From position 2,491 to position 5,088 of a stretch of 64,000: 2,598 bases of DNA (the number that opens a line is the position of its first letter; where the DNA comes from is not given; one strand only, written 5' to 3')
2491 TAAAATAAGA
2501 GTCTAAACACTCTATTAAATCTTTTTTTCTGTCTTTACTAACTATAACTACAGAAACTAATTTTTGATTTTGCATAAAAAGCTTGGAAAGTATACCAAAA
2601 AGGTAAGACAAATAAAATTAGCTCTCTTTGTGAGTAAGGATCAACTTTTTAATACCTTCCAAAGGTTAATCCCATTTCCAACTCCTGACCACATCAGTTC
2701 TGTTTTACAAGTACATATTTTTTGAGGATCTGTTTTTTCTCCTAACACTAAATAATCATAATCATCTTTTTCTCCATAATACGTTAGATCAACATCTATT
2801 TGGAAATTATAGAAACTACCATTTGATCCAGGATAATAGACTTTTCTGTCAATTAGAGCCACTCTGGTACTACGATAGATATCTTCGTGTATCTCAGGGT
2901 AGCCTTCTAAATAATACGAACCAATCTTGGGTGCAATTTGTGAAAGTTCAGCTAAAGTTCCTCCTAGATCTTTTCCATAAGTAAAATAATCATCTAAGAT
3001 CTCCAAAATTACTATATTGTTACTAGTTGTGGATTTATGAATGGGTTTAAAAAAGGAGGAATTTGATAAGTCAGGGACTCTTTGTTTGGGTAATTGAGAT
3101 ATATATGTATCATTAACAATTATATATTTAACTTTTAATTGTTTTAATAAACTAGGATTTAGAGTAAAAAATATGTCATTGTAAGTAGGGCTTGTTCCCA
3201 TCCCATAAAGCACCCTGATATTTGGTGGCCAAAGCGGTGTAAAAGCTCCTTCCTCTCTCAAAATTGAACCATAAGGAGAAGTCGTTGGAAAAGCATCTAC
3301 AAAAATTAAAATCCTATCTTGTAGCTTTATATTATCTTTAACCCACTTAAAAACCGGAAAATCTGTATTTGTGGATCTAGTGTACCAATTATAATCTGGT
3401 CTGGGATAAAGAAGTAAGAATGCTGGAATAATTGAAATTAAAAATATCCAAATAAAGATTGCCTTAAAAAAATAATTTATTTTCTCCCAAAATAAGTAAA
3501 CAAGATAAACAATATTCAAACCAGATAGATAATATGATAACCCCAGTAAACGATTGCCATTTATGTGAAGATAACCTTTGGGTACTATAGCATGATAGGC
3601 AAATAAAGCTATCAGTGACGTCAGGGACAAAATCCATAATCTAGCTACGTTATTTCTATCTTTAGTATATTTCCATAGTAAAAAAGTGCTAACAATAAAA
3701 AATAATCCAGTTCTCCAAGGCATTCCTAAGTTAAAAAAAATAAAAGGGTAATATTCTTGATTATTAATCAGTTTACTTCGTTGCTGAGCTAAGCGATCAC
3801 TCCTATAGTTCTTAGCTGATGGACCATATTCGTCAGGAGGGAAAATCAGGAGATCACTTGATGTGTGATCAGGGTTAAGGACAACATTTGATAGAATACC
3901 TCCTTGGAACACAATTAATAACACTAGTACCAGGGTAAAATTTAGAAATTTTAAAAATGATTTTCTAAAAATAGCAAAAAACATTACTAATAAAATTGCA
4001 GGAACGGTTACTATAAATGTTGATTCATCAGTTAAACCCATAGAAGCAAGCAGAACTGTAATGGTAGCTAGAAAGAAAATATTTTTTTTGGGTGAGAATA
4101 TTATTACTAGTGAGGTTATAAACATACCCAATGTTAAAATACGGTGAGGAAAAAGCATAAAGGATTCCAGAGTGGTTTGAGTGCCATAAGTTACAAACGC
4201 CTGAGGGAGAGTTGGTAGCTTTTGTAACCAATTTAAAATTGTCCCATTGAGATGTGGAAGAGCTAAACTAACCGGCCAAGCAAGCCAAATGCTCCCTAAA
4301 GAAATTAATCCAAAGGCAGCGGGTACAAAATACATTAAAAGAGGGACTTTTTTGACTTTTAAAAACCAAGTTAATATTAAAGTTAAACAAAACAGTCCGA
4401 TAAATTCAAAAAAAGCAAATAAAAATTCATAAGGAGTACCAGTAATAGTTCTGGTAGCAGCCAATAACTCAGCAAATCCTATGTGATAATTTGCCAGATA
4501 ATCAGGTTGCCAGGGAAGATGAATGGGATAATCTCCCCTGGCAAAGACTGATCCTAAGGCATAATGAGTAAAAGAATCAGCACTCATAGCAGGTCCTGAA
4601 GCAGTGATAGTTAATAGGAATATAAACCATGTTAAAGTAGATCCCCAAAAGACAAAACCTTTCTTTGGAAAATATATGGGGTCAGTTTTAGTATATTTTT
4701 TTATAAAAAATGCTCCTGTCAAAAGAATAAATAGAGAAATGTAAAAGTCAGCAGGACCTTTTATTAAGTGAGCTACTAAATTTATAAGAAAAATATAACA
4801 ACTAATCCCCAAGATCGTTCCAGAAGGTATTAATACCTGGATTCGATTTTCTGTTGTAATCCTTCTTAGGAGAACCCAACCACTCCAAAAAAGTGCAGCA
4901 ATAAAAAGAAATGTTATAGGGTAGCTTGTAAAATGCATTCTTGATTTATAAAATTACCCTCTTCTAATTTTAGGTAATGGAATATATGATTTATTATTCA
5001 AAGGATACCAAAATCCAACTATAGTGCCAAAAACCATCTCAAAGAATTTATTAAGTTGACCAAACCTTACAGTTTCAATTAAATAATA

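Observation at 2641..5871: Family-A giant membrane protein is paired with a GT2 gene at three separate places (module 1 of 3)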

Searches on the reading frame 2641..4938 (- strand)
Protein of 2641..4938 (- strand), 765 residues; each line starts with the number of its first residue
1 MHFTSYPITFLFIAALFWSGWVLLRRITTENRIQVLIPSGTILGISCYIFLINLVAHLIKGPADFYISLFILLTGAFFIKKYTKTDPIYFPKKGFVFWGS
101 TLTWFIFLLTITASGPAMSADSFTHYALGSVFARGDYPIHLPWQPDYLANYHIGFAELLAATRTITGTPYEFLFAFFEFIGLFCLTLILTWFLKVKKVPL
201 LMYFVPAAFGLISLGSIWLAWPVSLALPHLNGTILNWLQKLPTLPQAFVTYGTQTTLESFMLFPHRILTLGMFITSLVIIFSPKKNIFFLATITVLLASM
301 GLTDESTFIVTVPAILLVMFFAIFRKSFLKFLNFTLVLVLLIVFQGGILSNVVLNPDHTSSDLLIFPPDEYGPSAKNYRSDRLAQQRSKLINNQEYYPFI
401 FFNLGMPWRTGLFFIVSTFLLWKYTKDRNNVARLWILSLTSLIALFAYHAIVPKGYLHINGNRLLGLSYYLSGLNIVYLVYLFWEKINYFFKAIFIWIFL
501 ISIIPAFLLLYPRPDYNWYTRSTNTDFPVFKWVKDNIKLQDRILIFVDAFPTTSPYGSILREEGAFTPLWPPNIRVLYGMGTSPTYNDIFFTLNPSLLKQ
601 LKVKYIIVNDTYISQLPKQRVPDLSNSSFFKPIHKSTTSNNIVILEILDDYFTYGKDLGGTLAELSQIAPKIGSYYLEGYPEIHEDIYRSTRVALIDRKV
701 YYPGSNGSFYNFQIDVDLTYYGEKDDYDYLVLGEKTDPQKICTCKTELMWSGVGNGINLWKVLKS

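Call 5: search_protein_families(library=pfam, proteins=[window:2641-4938:-], max_evalue=0.1)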
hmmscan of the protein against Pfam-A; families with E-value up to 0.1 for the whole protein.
window:2641-4938:- (765 aa): 0 families

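Call 6: search_protein_families(library=ncbifam, proteins=[window:2641-4938:-], max_evalue=0.1)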
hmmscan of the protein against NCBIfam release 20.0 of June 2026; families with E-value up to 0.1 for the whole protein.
window:2641-4938:- (765 aa): 1 family
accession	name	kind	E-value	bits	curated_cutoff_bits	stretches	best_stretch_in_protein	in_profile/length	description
NF038272.1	strep_PBP1A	exception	0.097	10.9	1075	0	681-722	378-415/658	penicillin-binding protein PBP1A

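Call 9: find_homologous_proteins(query=window:2641-4938:-)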
Query window:2641-4938:- (765 aa): 9 proteins with E <= 0.001 among 8000 candidates.
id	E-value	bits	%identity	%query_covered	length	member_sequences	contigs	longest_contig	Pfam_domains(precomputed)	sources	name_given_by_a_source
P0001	0.0e+0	1445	81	100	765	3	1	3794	-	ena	-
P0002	0.0e+0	1102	97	65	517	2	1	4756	-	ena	-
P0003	5.2e-247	840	50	99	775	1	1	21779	-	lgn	-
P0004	1.3e-244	832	50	98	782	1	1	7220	-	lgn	-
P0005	2.4e-234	798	51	98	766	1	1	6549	-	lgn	-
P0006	1.2e-223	763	49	99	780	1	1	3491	-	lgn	-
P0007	1.6e-221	756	49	98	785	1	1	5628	-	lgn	-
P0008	2.4e-165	570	41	98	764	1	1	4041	-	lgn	-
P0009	1.1e-162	561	40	98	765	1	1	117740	-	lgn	-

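Call 14: search_solved_structures(query=A2, max_evalue=10)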
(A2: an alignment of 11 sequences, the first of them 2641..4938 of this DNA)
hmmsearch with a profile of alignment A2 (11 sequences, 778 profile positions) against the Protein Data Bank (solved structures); distinct sequences matched with E-value up to 10: 1.
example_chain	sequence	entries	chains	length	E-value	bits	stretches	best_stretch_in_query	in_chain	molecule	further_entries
2r3b_A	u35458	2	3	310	1.3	10.1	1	190-267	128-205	YjeF-related protein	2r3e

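Call 26: predict_structure(alignment_id=A2)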
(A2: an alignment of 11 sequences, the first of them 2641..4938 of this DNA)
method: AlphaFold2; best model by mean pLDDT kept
length: 765 residues; sequences in the alignment: 11
mean_pLDDT: 58.7   pTM: 0.56
mean pLDDT of the five models: 58.7, 50.5, 48.6, 48.3, 47.3
residues with pLDDT >= 90: 21; 70-90: 205; 50-70: 272; < 50: 267
segments of 3 or more residues with pLDDT < 50: 111-120, 138-150, 193-226, 228-231, 238-264, 345-405, 451-460, 504-526, 548-592, 657-660, 697-724
pLDDT, mean of each block of 10 residues (from residue 1): 69 88 79 74 90 77 86 89 71 61 59 44 59 55 36 74 81 73 65 43 38 33 43 50 37 38 57 79 72 84 68 69 67 73 46 39 36 40 40 40 50 68 65 66 62 43 56 61 66 65 45 34 46 63 54 33 31 24 36 60 72 62 83 74 84 61 59 64 56 50 25 26 57 81 80 68 76
secondary structure, 60 per line:
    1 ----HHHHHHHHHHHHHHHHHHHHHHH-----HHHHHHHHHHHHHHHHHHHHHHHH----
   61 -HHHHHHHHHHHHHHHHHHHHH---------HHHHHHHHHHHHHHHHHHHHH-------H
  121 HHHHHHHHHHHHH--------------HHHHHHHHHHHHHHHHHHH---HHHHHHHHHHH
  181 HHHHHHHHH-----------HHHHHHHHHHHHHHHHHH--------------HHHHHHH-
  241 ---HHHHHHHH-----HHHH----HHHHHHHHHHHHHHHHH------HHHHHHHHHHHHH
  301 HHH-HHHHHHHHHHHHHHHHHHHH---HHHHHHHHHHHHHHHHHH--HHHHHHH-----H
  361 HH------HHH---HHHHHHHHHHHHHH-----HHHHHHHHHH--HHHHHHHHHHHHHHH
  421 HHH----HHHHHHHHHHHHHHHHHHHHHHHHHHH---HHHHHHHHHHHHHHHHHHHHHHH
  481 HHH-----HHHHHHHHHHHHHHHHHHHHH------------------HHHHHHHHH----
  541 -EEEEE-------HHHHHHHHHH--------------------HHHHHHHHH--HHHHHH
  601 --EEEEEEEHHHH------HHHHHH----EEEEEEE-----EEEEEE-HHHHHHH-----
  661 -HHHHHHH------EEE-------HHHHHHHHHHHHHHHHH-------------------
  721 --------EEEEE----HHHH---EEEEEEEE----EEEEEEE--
elements in order (helices of 4 or more, strands of 3 or more residues): H5-27 H33-56 H62-82 H92-112 H120-133 H148-166 H170-189 H201-218 H233-239 H244-251 H257-260 H265-281 H288-303 H305-324 H328-345 H348-354 H375-388 H394-403 H406-423 H428-454 H458-483 H489-509 H528-536 E542-546 H554-563 H584-592 H595-600 E603-609 H610-613 H620-625 E630-636 E642-647 H649-655 H662-668 E675-677 H685-701 E729-733 H738-741 E745-752 E757-763
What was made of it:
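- Tried and rejected: The first AF2 run, on the 11-sequence alignment, was too poor to use (pLDDT 58.7; call 26).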

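Call 27: search_protein_representatives(alignment_id=A2)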
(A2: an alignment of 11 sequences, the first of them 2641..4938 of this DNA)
Query: 11 sequences, 778 profile positions. Proteins with E-value up to 0.001 (for the whole library): 358; up to 1e-10: 192; up to 1e-30: 98. The best 150 are listed.
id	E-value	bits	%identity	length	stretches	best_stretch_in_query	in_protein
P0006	0.0e+00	1233.9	-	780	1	3-777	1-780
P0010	1.1e-289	979.2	-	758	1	4-776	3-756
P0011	9.4e-271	916.6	-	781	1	9-776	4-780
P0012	3.3e-269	911.5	-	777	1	3-776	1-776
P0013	1.1e-259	880.1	-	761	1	5-776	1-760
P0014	8.2e-258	873.8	-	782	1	3-776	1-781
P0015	6.5e-250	847.7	-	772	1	3-777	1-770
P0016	2.2e-240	816.2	-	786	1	3-776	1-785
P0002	5.5e-223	758.7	-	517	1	271-776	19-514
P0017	5.3e-222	755.4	-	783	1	3-777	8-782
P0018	5.0e-212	722.4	-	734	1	45-777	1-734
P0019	2.1e-210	717.1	-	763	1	3-776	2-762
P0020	5.5e-205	699.2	-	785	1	3-776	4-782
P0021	3.1e-201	686.7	-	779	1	4-776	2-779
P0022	9.5e-185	632.2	-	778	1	12-776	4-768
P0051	4.1e-73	263.1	-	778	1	6-777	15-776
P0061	3.8e-63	230.1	-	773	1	13-765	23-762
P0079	9.5e-45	169.3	-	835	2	45-755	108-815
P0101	1.4e-35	138.9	-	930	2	11-359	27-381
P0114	4.3e-23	97.7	-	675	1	5-663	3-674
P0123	1.4e-18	82.7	-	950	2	9-192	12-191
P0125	1.7e-18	82.5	-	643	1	8-651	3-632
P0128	4.1e-18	81.2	-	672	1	5-634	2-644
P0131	1.0e-17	79.9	-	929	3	10-193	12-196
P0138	7.9e-17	76.9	-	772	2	10-454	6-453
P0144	2.0e-15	72.3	-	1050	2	11-360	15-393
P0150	5.8e-15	70.8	-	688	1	9-637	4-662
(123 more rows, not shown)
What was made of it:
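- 358 representatives among 1.84 billion proteins (call 27).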

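Call 28: search_protein_families(library=pfam, proteins=[P0123, P0131, P0144, P0114, P0125, P0128, P0150, P0079, P0101, P0138], max_evalue=0.1)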
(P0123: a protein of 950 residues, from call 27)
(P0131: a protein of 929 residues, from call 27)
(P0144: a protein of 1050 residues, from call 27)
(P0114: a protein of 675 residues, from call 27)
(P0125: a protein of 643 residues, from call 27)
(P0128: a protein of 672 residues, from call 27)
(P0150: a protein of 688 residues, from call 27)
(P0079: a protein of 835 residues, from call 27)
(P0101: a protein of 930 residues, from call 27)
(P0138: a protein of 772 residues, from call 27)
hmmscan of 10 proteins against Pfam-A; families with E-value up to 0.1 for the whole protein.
P0123 (950 aa): 0 families

P0131 (929 aa): 0 families

P0144 (1050 aa): 1 family
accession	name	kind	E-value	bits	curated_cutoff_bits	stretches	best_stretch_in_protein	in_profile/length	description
PF22733.1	NNH1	-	0.044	14.3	27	1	77-138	86-143/177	NACHT N-terminal Helical domain 1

P0114 (675 aa): 1 family
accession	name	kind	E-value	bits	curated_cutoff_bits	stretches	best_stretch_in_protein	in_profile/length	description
PF10060.15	DUF2298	-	7.9e-09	35.4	27.8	1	47-223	4-187/488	Uncharacterized membrane protein (DUF2298)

P0125 (643 aa): 0 families

P0128 (672 aa): 1 family
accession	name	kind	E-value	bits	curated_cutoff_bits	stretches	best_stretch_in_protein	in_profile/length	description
PF13567.11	DUF4131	-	0.041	14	31.6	1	63-127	4-60/165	Domain of unknown function (DUF4131)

P0150 (688 aa): 1 family
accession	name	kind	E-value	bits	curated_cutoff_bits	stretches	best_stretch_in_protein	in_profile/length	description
PF20604.3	DUF6798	-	0.044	13.9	26.9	1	557-575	5-23/61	Domain of unknown function (DUF6798)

P0079 (835 aa): 0 families

P0101 (930 aa): 0 families

P0138 (772 aa): 1 family
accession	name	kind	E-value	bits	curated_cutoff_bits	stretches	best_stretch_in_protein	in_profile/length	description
PF10060.15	DUF2298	-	6.3e-05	22.5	27.8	1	46-247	5-210/488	Uncharacterized membrane protein (DUF2298)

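Call 31: find_encoding_contigs(protein=P0009, flank=10000, max_places=3)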
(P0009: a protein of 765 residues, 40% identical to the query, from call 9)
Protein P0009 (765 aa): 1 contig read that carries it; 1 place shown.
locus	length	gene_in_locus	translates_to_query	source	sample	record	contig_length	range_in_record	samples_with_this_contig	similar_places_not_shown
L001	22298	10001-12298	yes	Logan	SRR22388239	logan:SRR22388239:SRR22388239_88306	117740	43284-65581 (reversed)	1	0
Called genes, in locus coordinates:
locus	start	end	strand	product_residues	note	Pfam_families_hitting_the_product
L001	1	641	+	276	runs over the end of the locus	PF03009:GDPD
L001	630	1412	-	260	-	PF13489:Methyltransf_23, PF08241:Methyltransf_11, PF08242:Methyltransf_12, PF13649:Methyltransf_25, PF13847:Methyltransf_31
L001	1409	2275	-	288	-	PF01209:Ubie_methyltran, PF02353:CMAS, PF13489:Methyltransf_23, PF07021:MetW, PF08241:Methyltransf_11, PF08242:Methyltransf_12, PF13649:Methyltransf_25, PF13847:Methyltransf_31, +2 more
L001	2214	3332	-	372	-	PF20706:GT4-conflict (faint), PF13439:Glyco_transf_4, PF13579:Glyco_trans_4_4, PF00534:Glycos_transf_1, PF13692:Glyco_trans_1_4, PF13524:Glyco_trans_1_2 (weak)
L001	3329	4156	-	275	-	PF00535:Glycos_transf_2, PF10111:Glyco_tranf_2_2, PF13641:Glyco_tranf_2_3 (weak)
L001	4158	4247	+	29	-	-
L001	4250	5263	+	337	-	PF01073:3Beta_HSD, PF01370:Epimerase, PF04321:RmlD_sub_bind, PF05368:NmrA, PF07993:NAD_binding_4, PF13460:NAD_binding_10, PF16363:GDP_Man_Dehyd, PF07993:NAD_binding_4 (weak)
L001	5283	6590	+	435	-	PF00278:Orn_DAP_Arg_deC, PF01168:Ala_racemase_N (weak), PF02784:Orn_Arg_deC_N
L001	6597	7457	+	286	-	PF01209:Ubie_methyltran, PF08241:Methyltransf_11, PF08242:Methyltransf_12, PF13489:Methyltransf_23, PF13649:Methyltransf_25, PF13847:Methyltransf_31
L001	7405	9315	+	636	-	-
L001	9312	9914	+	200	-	-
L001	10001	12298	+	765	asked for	-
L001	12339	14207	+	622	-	-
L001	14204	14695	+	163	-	-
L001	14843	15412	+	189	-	PF13489:Methyltransf_23, PF07021:MetW (weak), PF13847:Methyltransf_31 (faint), PF08241:Methyltransf_11, PF08242:Methyltransf_12, PF13649:Methyltransf_25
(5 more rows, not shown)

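Call 32: find_encoding_contigs(protein=P0003, flank=10000, max_places=3)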
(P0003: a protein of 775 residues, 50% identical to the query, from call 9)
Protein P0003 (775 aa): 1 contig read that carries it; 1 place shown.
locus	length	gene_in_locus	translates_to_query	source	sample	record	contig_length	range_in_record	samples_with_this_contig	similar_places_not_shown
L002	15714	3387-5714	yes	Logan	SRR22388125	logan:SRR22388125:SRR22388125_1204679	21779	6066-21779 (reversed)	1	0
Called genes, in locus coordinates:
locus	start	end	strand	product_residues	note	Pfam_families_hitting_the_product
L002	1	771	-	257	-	?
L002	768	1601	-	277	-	PF00535:Glycos_transf_2, PF10111:Glyco_tranf_2_2 (weak), PF13641:Glyco_tranf_2_3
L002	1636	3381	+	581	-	-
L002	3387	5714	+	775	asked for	-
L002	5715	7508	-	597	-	-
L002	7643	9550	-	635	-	-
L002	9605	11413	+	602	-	-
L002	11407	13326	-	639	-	-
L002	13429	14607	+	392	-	PF01053:Cys_Met_Meta_PP (faint), PF01041:DegT_DnrJ_EryC1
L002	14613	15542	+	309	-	PF01370:Epimerase, PF04321:RmlD_sub_bind, PF16363:GDP_Man_Dehyd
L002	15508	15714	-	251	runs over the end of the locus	PF00535:Glycos_transf_2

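Call 33: search_solved_structures(query=A3, max_evalue=10)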
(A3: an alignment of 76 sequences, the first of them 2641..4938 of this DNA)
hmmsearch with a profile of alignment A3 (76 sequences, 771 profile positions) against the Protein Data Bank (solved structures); distinct sequences matched with E-value up to 10: 5.
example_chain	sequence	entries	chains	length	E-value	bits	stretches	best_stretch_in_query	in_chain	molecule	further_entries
6z1p_AF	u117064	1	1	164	0.84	10.7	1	227-281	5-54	bL35m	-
8zvx_A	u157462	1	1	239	2.3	9.2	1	139-175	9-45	snFPITE-n2 A chain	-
7bwr_A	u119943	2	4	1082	8.5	7.3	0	412-520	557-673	Integral membrane indolylacetylinositol arabinosyltransferase EmbB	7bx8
6x0o_A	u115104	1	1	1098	8.7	7.3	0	412-520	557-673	Integral membrane indolylacetylinositol arabinosyltransferase EmbB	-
7bvc_B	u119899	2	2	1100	8.7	7.3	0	412-520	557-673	Integral membrane indolylacetylinositol arabinosyltransferase EmbB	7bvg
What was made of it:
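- Closest known: GT-C. Different: A profile search of the PDB finds nothing better than E=0.84 (calls 14, 33).
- Tried and rejected: Profile searches of family A against PDB sequences, with 11 and then 76 sequences, gave nothing significant (calls 14, 33).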

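Call 35: find_related_loci(query=A2, collection=genome_contigs, flank=6000)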
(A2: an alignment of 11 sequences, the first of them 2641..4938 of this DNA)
Query A2 (765 aa) in genome_contigs; peptide patterns used: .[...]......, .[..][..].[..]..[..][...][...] (x = any residue, [..] = any of these).
33 stretches matched a pattern; 8 encode a relative of the query (tblastn E <= 1e-3); 7 distinct loci.
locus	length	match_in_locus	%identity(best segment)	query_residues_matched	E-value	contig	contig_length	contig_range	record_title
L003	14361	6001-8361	43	1-764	0e+0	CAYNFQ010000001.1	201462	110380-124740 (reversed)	MAG TPA_asm: uncultured Gammaproteobacteria bacterium isolate binchicken_co110_279 genome assembly, contig: NODE_160_len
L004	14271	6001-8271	40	5-761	8e-172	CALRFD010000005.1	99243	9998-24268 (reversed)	MAG: Patescibacteria group bacterium isolate Ike-100m-12 genome assembly, contig: Ike-100-c67, whole genome shotgun sequ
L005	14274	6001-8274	30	19-761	2e-91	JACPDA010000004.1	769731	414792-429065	MAG: Candidatus Daviesbacteria bacterium isolate NC_groundwater_297_Ag_B-0.1um_41_14 S7_GD2017_3_B1_scaffold_1, whole ge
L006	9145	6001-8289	29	18-761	2e-85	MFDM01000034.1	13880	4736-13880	MAG: Candidatus Daviesbacteria bacterium RIFCSPLOWO2_01_FULL_39_12 rifcsplowo2_01_scaffold_9823, whole genome shotgun se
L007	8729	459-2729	28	20-761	2e-81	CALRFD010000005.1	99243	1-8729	MAG: Patescibacteria group bacterium isolate Ike-100m-12 genome assembly, contig: Ike-100-c67, whole genome shotgun sequ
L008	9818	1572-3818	28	11-762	7e-75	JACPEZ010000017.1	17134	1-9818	MAG: Candidatus Daviesbacteria bacterium isolate NC_groundwater_348_Ag_B-0.1um_41_18 GD18-4_B1_scaffold_317250, whole ge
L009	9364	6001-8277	31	19-761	1e-93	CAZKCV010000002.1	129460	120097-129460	MAG TPA_asm: uncultured Gammaproteobacteria bacterium isolate binchicken_co251_142 genome assembly, contig: NODE_217_len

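Call 39: find_encoding_contigs(protein=P0002, flank=6000, max_places=3)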
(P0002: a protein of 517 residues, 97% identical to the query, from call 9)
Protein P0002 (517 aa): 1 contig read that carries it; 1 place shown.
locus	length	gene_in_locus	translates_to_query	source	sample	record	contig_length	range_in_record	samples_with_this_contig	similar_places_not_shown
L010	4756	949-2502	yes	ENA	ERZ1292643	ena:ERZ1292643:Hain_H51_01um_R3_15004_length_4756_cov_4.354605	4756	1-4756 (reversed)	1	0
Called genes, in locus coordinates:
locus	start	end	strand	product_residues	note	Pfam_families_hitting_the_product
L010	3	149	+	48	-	?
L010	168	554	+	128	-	PF01219:DAGK_prokar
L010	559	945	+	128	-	-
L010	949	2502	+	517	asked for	-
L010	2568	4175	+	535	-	PF00535:Glycos_transf_2, PF10111:Glyco_tranf_2_2, PF13641:Glyco_tranf_2_3, PF07021:MetW, PF13489:Methyltransf_23, PF08241:Methyltransf_11, PF08242:Methyltransf_12, PF13649:Methyltransf_25, +1 more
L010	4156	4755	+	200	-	?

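Call 40: find_encoding_contigs(protein=P0001, flank=6000, max_places=3)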
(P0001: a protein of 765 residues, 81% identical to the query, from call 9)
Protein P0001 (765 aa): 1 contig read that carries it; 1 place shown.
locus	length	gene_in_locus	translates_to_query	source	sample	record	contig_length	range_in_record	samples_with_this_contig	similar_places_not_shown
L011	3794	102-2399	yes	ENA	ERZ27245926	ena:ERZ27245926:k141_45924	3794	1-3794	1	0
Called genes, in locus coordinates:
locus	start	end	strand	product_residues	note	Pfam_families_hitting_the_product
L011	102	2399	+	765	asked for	-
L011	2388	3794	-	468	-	?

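Call 43: find_encoding_contigs(protein=P0004, flank=6000, max_places=2)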
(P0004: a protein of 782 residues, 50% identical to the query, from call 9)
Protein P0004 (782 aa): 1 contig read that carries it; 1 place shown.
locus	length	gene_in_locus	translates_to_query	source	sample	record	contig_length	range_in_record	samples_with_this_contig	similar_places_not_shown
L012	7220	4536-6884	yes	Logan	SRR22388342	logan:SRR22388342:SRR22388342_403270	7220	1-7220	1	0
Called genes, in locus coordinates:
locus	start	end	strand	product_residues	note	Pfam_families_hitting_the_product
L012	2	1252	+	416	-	?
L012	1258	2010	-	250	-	PF03848:TehB (weak), PF13489:Methyltransf_23, PF08003:Methyltransf_9, PF08241:Methyltransf_11, PF08242:Methyltransf_12, PF13649:Methyltransf_25, PF13847:Methyltransf_31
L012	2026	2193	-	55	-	-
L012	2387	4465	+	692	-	-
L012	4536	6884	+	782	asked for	-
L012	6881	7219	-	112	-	?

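Call 44: find_encoding_contigs(protein=P0005, flank=6000, max_places=2)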
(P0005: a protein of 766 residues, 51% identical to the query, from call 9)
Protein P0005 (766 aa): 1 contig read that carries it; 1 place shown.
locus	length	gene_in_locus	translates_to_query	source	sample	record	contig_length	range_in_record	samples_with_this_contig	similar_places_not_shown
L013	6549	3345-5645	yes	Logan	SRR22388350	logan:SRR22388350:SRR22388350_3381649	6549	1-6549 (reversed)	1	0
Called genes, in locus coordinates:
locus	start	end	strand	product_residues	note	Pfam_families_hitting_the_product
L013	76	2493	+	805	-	-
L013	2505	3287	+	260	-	PF03721:UDPG_MGDP_dh_N, PF00984:UDPG_MGDP_dh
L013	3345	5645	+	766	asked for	-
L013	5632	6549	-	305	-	?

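Call 45: find_encoding_contigs(protein=P0007, flank=6000, max_places=2)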
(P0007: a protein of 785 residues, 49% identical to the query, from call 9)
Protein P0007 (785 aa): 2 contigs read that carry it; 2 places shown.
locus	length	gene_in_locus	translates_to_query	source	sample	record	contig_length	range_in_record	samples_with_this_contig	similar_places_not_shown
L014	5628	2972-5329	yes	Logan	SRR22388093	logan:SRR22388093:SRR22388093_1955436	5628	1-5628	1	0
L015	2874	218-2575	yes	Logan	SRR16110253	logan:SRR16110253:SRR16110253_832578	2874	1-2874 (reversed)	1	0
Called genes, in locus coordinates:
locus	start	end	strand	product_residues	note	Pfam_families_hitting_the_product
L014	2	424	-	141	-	?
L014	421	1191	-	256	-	PF00551:Formyl_trans_N, PF18216:N_formyltrans_C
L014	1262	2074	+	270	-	PF01209:Ubie_methyltran, PF02353:CMAS (weak), PF05175:MTS, PF13489:Methyltransf_23 (weak), PF13847:Methyltransf_31, PF08241:Methyltransf_11, PF08242:Methyltransf_12, PF13649:Methyltransf_25, +1 more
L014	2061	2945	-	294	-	PF00535:Glycos_transf_2, PF10111:Glyco_tranf_2_2 (faint)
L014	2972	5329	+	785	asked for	-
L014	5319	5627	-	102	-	?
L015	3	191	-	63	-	?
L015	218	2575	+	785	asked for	-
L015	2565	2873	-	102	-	?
